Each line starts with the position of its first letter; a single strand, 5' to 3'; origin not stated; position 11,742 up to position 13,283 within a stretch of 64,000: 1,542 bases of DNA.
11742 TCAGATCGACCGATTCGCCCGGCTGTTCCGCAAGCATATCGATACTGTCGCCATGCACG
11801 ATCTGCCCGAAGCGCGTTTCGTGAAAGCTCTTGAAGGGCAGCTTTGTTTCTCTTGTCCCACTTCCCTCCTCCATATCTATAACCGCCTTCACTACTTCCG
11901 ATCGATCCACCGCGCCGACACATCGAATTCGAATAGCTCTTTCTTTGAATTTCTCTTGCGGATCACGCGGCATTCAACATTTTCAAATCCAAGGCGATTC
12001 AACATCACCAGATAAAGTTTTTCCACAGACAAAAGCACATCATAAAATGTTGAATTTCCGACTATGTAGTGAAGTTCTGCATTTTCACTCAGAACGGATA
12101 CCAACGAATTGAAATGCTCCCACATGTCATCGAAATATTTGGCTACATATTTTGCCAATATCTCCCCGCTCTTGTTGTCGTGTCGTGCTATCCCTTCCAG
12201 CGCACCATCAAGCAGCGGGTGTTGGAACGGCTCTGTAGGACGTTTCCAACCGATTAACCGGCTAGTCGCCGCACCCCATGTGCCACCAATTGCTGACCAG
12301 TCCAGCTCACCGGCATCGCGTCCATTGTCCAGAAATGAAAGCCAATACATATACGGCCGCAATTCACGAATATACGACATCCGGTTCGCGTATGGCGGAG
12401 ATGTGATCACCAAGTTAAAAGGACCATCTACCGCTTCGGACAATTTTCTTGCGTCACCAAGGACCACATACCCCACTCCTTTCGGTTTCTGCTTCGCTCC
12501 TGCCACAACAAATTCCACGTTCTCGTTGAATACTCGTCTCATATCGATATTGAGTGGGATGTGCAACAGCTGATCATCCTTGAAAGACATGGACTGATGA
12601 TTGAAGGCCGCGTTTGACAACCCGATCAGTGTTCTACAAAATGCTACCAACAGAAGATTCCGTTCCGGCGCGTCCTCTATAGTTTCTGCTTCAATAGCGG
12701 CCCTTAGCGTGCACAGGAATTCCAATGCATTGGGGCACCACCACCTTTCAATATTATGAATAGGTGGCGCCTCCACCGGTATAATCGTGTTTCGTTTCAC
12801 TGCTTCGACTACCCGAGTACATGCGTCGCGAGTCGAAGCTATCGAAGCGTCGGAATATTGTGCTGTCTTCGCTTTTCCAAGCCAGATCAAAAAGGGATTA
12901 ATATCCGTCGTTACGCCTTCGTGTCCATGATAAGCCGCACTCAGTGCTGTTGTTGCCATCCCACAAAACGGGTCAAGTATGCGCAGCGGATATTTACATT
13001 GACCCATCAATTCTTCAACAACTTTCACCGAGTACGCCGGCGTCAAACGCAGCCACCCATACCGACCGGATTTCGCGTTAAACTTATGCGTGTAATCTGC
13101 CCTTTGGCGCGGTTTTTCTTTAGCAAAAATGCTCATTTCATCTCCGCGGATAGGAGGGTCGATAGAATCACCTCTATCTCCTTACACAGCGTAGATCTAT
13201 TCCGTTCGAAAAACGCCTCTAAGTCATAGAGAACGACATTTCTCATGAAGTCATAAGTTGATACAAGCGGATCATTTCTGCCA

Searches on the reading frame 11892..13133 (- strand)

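Call 70: search_protein_families(library=pfam, proteins=[window:11892-13133:-], max_evalue=0.001)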
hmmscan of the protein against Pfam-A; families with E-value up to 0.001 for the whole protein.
window:11892-13133:- (413 aa): 2 families
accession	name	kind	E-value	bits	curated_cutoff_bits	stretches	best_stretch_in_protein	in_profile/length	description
PF01555.25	N6_N4_Mtase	-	0.00033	21.1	26.7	0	52-81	185-214/221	DNA methylase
PF01170.24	UPF0020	-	0.00069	19.8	22.3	0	51-115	31-95/197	RMKL-like, methyltransferase domain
